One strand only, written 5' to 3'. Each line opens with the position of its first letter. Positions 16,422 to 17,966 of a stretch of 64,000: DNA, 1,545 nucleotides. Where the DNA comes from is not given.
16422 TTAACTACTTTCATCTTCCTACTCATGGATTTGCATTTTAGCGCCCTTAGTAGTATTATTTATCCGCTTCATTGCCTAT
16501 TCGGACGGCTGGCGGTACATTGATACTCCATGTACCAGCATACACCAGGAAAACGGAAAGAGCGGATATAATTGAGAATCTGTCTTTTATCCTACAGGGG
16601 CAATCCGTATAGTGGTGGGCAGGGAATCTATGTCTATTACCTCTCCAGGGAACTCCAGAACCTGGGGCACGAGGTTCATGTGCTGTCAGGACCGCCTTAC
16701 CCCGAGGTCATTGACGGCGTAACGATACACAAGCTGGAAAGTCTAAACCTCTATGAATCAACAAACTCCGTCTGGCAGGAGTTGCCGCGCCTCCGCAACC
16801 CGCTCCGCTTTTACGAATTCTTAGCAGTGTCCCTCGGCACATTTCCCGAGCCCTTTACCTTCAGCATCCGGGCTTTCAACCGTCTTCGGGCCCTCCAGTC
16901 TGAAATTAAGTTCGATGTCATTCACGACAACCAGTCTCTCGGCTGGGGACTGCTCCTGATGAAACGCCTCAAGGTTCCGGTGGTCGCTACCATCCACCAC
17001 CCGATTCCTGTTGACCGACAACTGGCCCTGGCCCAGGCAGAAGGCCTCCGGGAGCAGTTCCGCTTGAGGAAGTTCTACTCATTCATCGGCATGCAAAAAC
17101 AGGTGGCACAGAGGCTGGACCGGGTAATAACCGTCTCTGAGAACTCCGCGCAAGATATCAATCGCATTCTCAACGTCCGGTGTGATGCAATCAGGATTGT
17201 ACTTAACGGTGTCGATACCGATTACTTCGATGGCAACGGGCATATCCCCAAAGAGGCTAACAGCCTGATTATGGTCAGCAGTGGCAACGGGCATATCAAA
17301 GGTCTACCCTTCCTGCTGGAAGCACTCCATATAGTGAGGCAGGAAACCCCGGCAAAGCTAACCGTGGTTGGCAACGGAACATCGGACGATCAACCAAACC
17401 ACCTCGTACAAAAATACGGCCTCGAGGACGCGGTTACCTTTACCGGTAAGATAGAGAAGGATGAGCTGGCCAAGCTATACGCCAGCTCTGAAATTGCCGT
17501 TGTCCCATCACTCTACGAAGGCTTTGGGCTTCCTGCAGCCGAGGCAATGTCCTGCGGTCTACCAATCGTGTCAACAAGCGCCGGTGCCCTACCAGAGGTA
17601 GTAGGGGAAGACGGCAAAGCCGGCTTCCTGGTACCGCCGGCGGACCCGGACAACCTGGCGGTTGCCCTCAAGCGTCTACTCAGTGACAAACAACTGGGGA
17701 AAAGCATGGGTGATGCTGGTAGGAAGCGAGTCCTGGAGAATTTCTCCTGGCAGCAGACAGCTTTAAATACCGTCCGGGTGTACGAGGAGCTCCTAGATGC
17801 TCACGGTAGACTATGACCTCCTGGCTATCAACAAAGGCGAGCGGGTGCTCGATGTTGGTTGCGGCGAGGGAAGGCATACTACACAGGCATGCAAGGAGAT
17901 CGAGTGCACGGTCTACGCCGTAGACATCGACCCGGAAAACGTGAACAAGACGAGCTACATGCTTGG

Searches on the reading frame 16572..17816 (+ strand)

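Call 73: search_protein_families(library=pfam, proteins=[window:16572-17816:+], max_evalue=0.00001)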
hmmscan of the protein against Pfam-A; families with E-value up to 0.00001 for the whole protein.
window:16572-17816:+ (414 aa): 6 families
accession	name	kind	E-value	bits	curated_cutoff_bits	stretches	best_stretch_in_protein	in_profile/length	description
PF00534.26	Glycos_transf_1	-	2.6e-39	134.9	26.4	1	225-386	11-172/172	Glycosyl transferases group 1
PF13692.12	Glyco_trans_1_4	-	1e-36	126.8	27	1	232-372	4-142/142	Glycosyl transferases group 1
PF13439.12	Glyco_transf_4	-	1.7e-28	100.2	28.5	1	15-217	2-169/170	Glycosyltransferase Family 4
PF13579.12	Glyco_trans_4_4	-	4.9e-18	66.4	29.7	1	15-213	1-158/158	Glycosyl transferase 4-like domain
PF20706.3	GT4-conflict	-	1.3e-14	54.5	26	1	174-397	139-382/385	Family 4 Glycosyltransferase in conflict systems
PF13524.12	Glyco_trans_1_2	-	4.5e-11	43.3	25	1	256-397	10-139/144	Glycosyl transferase-like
